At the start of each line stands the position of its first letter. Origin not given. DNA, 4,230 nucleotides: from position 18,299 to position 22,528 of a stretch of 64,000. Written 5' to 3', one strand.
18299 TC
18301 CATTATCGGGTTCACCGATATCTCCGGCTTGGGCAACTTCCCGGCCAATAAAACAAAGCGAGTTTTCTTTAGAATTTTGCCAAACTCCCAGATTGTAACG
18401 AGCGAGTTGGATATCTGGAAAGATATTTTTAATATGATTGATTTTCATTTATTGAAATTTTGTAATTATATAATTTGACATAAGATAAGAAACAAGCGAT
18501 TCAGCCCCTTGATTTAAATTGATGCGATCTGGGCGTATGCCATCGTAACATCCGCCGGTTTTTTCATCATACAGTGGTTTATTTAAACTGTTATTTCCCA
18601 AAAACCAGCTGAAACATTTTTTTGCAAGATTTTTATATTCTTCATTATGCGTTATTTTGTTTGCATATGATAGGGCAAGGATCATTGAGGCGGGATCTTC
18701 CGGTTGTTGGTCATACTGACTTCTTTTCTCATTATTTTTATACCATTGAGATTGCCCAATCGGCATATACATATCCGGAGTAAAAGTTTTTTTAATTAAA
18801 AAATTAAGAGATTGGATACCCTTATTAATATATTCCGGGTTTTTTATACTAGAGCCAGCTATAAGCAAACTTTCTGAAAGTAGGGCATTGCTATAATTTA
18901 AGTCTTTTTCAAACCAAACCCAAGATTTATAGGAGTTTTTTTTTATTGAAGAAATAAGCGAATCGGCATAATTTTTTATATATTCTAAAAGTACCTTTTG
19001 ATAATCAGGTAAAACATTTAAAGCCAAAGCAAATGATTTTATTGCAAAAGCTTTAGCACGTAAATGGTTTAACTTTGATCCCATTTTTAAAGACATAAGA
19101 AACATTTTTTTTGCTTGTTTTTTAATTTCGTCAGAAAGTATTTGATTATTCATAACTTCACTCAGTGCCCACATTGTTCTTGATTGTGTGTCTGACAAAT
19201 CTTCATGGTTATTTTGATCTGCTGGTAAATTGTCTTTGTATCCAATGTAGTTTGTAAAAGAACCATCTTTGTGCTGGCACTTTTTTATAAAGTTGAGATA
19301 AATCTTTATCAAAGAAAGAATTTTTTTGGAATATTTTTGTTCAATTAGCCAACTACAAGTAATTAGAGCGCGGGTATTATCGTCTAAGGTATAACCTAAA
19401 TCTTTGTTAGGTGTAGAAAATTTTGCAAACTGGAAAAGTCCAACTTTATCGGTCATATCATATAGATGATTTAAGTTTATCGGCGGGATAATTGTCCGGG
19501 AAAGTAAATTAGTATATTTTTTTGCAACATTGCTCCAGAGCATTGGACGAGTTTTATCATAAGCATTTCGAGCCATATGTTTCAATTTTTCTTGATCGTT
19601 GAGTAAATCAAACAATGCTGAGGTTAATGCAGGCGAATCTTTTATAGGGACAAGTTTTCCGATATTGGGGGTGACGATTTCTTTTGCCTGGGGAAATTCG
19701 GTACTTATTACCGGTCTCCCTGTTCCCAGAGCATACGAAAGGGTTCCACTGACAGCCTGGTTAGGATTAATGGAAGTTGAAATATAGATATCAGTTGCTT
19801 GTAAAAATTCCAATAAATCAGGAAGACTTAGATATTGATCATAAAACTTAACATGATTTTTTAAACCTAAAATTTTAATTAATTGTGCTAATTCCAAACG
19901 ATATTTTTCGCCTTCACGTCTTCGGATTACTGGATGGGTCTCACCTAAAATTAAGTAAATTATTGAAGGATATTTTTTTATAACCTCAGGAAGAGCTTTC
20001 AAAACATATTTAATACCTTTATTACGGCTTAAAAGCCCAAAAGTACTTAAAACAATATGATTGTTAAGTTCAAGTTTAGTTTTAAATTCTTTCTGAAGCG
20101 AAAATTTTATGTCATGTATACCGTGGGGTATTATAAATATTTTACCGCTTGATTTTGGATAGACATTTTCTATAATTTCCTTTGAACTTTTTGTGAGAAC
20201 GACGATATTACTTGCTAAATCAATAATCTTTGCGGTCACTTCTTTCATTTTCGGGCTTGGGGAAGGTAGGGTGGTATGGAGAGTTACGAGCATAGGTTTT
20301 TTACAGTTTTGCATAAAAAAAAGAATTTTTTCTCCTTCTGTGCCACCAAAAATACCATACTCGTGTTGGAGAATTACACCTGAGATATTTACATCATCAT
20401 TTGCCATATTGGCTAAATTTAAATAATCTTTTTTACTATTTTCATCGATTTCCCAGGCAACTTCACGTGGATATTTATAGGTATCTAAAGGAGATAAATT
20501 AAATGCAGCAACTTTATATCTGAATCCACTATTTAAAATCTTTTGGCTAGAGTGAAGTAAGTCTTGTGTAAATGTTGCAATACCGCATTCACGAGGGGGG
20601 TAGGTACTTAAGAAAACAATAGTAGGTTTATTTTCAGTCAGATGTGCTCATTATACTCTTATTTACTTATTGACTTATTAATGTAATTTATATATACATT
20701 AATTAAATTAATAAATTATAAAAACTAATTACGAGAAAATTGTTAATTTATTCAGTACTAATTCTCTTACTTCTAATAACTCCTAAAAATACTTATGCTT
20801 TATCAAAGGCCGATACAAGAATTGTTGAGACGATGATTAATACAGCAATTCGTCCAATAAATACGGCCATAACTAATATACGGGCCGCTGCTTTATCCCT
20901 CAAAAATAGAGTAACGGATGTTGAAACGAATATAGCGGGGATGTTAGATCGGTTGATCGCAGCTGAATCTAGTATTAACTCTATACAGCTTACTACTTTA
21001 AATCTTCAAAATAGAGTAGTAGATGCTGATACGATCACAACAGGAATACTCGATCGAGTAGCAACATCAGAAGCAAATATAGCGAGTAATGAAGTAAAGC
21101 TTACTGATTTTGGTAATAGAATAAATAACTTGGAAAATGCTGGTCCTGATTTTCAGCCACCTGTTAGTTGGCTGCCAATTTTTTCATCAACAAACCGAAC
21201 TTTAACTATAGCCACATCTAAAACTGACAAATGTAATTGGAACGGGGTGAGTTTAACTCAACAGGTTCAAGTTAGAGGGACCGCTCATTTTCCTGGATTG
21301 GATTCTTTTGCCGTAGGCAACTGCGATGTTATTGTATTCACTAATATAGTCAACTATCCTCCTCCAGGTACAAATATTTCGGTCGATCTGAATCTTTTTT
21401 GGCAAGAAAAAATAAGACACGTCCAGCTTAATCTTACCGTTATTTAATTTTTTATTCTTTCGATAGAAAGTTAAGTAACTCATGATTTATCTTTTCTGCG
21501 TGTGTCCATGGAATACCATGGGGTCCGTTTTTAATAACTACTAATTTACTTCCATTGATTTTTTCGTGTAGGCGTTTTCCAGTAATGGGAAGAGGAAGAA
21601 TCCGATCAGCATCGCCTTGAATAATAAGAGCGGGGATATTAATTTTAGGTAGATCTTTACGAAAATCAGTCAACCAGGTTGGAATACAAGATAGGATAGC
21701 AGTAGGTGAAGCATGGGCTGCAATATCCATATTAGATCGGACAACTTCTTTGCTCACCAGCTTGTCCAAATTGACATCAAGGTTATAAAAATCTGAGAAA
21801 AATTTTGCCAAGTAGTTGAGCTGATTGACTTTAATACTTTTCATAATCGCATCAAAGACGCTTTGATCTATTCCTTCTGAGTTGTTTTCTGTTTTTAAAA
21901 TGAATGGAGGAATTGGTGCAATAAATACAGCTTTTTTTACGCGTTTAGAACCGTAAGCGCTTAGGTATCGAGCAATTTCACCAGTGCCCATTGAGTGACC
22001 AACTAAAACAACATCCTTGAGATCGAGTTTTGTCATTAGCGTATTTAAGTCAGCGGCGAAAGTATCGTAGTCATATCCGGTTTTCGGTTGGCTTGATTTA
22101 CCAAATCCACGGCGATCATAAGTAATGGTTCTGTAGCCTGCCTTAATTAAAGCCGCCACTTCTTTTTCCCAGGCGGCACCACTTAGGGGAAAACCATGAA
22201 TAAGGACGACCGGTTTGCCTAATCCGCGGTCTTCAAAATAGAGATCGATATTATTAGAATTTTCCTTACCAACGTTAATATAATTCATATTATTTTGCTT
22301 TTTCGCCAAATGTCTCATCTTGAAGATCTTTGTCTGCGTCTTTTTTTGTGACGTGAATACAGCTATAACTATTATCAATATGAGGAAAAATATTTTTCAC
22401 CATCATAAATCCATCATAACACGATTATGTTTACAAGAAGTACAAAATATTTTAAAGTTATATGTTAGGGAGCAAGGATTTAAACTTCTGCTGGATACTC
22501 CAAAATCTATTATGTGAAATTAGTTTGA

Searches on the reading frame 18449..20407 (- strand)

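Call 7: search_protein_families(library=pfam, proteins=[window:18449-20407:-], max_evalue=0.001)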
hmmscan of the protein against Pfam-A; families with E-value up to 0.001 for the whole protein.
window:18449-20407:- (652 aa): 2 families
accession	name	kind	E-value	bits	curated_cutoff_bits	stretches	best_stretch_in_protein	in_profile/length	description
PF00534.26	Glycos_transf_1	-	2.8e-18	66.5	26.4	1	111-284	8-171/172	Glycosyl transferases group 1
PF13692.12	Glyco_trans_1_4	-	6.4e-16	59.3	27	1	120-271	4-142/142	Glycosyl transferases group 1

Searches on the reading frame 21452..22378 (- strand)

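Call 72: search_protein_families(library=pfam, proteins=[window:21452-22378:-], max_evalue=0.01)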
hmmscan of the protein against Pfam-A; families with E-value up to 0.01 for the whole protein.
window:21452-22378:- (308 aa): 8 families
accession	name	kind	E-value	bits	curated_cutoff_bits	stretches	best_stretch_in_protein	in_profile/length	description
PF00561.26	Abhydrolase_1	-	6.5e-41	141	25.8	1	55-293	1-244/245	alpha/beta hydrolase fold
PF12697.13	Abhydrolase_6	-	8.7e-23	82.6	26.3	1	57-297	1-214/217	Alpha/beta hydrolase family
PF12146.15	Hydrolase_4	-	1e-18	67.9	27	1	57-289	7-234/239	Serine aminopeptidase, S33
PF06028.17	DUF915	-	3.9e-05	23.6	22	1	111-156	93-142/255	Alpha/beta hydrolase of unknown function (DUF915)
PF12740.14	PETase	-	0.00029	20.8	28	0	95-155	100-157/263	PET hydrolase-like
PF07819.20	PGAP1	-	0.00049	20.4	24.3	0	120-144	90-113/233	PGAP1-like alpha/beta domain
PF06821.19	Ser_hydrolase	-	0.0014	19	22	1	108-158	43-93/172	Serine hydrolase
PF08538.16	DUF1749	-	0.0094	15.5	24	0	91-155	74-142/299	Protein of unknown function (DUF1749)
